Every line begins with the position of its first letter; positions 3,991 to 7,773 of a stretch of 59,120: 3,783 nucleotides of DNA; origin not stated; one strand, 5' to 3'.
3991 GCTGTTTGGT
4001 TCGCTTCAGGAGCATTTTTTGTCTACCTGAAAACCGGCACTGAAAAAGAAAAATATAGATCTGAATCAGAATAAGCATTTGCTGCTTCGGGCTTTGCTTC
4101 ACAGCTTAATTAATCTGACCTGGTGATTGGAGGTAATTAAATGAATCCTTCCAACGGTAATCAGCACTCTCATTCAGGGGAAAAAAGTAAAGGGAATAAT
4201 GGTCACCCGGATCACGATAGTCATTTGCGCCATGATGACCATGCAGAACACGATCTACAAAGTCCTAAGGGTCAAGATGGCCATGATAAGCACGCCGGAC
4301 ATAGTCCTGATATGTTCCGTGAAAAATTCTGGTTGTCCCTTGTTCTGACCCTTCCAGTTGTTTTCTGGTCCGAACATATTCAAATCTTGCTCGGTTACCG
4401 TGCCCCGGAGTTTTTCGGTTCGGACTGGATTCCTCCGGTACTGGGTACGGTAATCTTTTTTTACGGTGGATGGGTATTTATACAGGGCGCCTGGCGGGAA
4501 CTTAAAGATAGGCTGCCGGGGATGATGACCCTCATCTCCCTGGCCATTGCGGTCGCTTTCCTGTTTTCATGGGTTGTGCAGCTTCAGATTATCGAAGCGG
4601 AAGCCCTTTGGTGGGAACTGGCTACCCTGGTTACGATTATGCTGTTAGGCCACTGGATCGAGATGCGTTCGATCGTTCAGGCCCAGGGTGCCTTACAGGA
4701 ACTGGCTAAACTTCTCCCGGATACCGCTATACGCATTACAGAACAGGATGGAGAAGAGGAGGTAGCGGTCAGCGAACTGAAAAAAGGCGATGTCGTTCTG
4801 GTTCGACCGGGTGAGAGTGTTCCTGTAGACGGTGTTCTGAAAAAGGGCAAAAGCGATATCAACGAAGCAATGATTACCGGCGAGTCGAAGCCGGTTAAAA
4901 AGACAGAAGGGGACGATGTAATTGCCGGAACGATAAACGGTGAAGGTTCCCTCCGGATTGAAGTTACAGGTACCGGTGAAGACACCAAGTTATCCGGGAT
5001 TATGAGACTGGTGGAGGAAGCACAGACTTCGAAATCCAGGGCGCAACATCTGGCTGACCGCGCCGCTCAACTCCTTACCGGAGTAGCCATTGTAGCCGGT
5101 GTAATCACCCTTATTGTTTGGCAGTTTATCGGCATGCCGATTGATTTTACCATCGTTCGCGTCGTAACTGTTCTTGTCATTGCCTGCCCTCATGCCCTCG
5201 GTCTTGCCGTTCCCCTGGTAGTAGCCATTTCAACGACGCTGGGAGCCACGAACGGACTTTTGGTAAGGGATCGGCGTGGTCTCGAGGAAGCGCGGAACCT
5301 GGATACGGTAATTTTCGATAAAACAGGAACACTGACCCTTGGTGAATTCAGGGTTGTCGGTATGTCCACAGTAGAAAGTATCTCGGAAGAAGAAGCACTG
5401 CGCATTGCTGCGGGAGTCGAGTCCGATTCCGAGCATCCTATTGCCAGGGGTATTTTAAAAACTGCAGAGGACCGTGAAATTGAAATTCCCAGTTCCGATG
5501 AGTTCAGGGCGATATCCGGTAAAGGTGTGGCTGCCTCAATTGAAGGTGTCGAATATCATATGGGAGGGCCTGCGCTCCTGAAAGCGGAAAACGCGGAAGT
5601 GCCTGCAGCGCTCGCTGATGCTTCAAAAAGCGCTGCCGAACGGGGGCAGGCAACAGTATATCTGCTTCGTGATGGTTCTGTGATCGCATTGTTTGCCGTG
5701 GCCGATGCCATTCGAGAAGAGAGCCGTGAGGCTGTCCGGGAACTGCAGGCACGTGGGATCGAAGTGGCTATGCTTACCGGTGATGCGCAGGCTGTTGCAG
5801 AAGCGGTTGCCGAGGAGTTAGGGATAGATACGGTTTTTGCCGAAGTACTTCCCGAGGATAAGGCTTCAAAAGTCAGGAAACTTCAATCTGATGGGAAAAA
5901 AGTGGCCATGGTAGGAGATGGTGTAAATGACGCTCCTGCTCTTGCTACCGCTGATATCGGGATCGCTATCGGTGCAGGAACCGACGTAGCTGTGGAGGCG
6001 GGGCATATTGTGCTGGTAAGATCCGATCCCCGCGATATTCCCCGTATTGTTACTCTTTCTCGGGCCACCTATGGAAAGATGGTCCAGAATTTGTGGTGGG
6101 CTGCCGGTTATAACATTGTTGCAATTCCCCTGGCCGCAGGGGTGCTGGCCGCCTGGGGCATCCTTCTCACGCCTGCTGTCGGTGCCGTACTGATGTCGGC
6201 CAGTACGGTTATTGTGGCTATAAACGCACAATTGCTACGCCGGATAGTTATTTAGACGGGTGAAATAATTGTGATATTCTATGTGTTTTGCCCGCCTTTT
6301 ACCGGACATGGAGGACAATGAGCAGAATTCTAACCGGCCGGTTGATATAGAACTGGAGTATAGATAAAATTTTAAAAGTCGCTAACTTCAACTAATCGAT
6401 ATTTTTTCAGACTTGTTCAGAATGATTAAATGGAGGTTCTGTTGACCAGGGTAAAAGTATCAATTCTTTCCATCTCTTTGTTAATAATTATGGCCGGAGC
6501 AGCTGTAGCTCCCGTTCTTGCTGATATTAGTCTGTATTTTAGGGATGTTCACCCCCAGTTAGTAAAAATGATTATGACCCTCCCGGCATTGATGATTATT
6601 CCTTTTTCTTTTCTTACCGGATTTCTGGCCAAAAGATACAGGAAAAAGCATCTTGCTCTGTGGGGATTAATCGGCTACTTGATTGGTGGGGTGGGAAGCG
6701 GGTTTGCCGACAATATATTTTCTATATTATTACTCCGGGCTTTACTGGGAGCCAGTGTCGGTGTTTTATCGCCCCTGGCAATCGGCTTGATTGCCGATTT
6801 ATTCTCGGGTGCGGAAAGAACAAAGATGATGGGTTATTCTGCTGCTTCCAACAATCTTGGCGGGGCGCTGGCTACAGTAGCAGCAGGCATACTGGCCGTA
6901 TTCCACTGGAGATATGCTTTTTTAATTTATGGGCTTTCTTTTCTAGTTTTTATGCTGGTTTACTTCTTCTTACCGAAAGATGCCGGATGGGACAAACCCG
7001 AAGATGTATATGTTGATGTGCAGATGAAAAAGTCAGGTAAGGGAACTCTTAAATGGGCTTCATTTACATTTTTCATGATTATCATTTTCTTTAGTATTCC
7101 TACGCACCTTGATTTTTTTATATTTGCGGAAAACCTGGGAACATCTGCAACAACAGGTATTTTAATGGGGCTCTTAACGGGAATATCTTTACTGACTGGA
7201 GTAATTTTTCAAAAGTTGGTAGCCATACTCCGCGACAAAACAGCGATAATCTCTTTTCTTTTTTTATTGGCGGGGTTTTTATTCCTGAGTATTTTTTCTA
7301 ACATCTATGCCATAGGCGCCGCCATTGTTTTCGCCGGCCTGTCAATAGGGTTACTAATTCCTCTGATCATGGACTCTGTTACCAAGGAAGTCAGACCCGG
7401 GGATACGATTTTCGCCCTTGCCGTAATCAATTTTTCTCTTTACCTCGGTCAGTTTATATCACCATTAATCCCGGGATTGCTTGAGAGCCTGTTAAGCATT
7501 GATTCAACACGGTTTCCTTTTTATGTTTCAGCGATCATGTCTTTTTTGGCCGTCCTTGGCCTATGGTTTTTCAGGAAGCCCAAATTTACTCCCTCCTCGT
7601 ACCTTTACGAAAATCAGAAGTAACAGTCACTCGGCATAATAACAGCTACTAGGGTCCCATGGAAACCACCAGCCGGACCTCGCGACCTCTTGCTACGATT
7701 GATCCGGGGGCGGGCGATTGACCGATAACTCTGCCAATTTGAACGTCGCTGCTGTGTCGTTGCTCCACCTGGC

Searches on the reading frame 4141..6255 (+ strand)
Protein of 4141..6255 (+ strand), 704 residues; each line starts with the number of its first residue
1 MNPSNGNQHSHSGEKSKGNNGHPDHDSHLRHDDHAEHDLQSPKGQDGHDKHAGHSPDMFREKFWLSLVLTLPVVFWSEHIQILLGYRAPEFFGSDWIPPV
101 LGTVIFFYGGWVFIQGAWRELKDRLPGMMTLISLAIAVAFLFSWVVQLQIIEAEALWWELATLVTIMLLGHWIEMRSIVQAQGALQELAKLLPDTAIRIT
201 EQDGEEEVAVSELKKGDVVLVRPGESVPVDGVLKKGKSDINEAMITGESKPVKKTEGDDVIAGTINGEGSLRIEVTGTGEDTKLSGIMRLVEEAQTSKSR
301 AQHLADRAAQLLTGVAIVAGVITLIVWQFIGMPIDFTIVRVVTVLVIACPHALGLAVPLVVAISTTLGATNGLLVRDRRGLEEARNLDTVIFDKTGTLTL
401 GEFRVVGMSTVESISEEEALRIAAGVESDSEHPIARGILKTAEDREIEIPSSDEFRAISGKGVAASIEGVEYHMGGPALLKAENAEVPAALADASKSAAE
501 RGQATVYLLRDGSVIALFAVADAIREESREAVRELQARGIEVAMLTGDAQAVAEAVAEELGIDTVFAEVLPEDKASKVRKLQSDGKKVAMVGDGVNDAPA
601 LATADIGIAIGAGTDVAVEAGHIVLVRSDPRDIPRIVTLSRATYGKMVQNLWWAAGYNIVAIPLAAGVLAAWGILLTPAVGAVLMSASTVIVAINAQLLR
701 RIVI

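Call 62: search_protein_families(library=pfam, proteins=[window:4141-6255:+], max_evalue=0.000001)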
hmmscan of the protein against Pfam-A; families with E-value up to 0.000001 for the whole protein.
window:4141-6255:+ (704 aa): 4 families
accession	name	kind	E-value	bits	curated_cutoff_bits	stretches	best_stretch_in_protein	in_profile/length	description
PF00122.25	E1-E2_ATPase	-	2.6e-52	177.4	28.1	1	191-369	2-179/181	E1-E2 ATPase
PF00702.32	Hydrolase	-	1.3e-36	127.2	26.4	1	388-605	2-191/191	haloacid dehalogenase-like hydrolase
PF12710.13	HAD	-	1.4e-08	35.8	27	1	522-601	84-188/189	haloacid dehalogenase-like hydrolase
PF08282.18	Hydrolase_3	-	4.6e-07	30.3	20.9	0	580-624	198-242/255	haloacid dehalogenase-like hydrolase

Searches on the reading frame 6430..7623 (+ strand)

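Call 62: search_protein_families(library=pfam, proteins=[window:6430-7623:+], max_evalue=0.000001)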
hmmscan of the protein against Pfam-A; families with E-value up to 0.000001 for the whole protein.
window:6430-7623:+ (397 aa): 1 family
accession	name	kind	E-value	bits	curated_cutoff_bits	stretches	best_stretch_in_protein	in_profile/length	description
PF07690.21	MFS_1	-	9.3e-43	146.9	33.4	2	15-264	4-262/347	Major Facilitator Superfamily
